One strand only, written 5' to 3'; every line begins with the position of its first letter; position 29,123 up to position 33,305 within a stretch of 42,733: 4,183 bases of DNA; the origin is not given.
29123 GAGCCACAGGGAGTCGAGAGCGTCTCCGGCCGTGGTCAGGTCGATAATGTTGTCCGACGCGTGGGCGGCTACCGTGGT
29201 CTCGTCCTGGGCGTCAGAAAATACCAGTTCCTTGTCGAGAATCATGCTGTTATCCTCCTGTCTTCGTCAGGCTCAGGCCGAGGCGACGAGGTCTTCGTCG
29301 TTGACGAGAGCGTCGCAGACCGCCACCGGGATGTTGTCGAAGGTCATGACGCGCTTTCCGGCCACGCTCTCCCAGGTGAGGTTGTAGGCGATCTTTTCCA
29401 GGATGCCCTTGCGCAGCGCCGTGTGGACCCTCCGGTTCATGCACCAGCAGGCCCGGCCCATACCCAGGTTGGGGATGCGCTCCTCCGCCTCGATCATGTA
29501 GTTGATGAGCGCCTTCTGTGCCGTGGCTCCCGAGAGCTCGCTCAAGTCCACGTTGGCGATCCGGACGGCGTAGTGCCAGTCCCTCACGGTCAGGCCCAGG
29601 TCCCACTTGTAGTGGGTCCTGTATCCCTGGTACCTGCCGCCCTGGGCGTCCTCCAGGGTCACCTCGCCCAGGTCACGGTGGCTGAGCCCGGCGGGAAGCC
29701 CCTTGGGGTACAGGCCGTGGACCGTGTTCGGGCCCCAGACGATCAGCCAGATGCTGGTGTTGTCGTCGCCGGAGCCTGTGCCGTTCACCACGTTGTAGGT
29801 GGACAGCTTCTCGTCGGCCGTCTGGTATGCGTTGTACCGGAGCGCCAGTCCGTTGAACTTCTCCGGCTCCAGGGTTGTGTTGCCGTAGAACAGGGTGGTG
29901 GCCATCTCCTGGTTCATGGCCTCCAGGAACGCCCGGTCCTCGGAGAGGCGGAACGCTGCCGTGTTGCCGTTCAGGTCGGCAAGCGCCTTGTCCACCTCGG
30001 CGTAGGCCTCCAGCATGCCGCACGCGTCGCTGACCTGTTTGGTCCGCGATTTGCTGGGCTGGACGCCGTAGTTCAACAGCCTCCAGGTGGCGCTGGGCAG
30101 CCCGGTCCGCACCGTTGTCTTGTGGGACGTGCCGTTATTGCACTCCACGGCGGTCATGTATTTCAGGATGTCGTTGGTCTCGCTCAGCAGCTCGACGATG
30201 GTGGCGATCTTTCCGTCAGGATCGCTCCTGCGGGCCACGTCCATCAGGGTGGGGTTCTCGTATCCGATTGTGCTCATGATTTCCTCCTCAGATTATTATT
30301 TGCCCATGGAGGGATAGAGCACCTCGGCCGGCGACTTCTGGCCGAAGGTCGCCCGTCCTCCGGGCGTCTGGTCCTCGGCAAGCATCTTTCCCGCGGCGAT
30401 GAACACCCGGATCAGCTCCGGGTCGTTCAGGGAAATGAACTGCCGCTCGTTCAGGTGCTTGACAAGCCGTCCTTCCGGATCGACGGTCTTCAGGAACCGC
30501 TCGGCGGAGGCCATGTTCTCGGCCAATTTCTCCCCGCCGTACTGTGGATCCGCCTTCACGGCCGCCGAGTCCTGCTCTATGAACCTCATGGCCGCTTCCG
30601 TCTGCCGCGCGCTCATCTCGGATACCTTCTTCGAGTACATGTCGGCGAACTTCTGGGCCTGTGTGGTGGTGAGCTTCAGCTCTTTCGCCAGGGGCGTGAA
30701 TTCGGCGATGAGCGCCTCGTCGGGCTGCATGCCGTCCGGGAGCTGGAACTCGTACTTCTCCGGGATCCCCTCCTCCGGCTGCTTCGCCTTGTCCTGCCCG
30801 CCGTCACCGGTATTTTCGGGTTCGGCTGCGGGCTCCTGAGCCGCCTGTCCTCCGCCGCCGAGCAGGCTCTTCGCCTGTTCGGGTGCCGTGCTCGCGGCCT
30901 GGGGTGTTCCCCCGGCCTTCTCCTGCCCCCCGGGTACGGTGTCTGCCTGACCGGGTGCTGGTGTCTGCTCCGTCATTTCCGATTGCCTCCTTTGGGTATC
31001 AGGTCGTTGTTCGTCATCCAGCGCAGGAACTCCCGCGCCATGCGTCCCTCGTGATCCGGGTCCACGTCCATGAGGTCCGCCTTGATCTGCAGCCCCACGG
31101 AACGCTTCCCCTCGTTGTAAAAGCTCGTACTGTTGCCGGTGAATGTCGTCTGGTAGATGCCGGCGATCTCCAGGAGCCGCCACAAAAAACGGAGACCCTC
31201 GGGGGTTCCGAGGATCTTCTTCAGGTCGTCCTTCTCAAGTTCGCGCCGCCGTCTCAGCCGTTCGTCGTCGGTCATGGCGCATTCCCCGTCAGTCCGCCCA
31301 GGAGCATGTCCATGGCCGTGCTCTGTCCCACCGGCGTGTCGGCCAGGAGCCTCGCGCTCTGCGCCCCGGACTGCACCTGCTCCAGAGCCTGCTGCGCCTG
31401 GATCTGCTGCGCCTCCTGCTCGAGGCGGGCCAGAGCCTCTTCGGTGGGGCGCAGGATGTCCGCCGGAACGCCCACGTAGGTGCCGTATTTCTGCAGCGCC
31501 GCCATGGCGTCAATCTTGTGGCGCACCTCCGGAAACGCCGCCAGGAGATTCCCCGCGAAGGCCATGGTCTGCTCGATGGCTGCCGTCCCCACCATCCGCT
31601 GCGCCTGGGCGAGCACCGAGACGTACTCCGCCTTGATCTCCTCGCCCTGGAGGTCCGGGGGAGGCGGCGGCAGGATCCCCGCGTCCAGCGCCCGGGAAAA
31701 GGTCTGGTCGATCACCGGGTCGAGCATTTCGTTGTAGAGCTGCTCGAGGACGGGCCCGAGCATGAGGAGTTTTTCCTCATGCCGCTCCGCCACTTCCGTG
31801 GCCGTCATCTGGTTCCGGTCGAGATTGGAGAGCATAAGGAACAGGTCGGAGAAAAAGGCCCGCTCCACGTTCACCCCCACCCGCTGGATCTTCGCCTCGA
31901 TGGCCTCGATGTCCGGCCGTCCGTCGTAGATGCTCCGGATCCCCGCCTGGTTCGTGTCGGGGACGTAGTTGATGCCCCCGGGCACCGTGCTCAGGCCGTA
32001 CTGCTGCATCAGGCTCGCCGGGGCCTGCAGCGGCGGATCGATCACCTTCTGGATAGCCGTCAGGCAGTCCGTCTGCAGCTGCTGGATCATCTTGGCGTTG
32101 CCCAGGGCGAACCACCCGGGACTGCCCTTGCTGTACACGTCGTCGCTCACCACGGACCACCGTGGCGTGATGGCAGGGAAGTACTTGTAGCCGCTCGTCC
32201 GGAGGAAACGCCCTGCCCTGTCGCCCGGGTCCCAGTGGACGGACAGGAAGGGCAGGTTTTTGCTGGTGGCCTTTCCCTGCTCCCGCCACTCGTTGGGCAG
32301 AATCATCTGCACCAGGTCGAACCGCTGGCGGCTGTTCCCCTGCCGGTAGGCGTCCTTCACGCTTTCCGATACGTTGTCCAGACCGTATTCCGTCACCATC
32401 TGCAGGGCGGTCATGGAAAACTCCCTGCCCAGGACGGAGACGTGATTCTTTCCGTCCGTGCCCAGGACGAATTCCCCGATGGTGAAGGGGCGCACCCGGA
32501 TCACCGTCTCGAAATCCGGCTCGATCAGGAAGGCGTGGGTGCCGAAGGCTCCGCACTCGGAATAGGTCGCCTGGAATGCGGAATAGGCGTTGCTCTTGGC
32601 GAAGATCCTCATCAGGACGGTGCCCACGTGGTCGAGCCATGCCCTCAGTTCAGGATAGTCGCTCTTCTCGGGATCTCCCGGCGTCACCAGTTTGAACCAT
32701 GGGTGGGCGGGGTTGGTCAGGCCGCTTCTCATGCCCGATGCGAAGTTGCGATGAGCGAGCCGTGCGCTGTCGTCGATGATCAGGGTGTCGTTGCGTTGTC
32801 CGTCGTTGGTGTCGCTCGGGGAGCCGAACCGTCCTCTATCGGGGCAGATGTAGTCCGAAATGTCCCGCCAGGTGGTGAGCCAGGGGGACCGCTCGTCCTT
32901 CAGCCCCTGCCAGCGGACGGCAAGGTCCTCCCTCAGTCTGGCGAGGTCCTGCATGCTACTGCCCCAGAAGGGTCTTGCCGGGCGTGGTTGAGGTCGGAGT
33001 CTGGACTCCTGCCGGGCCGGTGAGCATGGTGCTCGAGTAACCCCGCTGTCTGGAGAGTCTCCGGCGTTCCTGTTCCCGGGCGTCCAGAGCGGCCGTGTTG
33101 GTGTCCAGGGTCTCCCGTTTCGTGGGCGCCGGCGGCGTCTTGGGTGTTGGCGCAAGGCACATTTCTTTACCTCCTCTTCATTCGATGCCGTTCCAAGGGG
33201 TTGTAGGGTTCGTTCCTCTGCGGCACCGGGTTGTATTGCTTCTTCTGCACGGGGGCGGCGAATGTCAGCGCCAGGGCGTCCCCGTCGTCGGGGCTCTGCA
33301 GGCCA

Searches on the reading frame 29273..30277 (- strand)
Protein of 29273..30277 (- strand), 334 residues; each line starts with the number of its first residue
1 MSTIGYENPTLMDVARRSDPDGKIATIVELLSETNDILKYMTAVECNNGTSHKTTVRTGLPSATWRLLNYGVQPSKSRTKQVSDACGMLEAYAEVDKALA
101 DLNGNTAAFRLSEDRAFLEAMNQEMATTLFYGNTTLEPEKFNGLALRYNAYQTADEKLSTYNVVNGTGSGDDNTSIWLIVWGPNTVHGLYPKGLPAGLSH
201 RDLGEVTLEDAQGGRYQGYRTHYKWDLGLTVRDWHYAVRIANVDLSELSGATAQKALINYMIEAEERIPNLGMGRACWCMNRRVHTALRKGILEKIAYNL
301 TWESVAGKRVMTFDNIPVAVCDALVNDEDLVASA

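Call 48: search_protein_families(library=phrogs, proteins=[window:29273-30277:-], max_evalue=0.00001)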
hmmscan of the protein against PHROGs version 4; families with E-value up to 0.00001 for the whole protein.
window:29273-30277:- (334 aa): 1 family
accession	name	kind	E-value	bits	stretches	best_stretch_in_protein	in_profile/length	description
phrog_212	-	head and packaging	5.6e-94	315.9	2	6-156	3-154/301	major head protein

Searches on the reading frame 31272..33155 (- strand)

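Call 48: search_protein_families(library=phrogs, proteins=[window:31272-33155:-], max_evalue=0.00001)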
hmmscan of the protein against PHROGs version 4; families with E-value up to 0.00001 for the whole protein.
window:31272-33155:- (627 aa): 4 families
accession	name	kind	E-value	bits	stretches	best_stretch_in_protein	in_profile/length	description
phrog_332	-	connector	7.2e-149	497.7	1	72-611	8-548/560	head-tail adaptor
phrog_21643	-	unknown function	2.6e-51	175.3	1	382-607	30-248/268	-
phrog_21528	-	unknown function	7e-47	160.8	1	77-289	5-217/224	-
phrog_449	-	connector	2.5e-16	60.3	1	325-602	242-509/520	head-tail adaptor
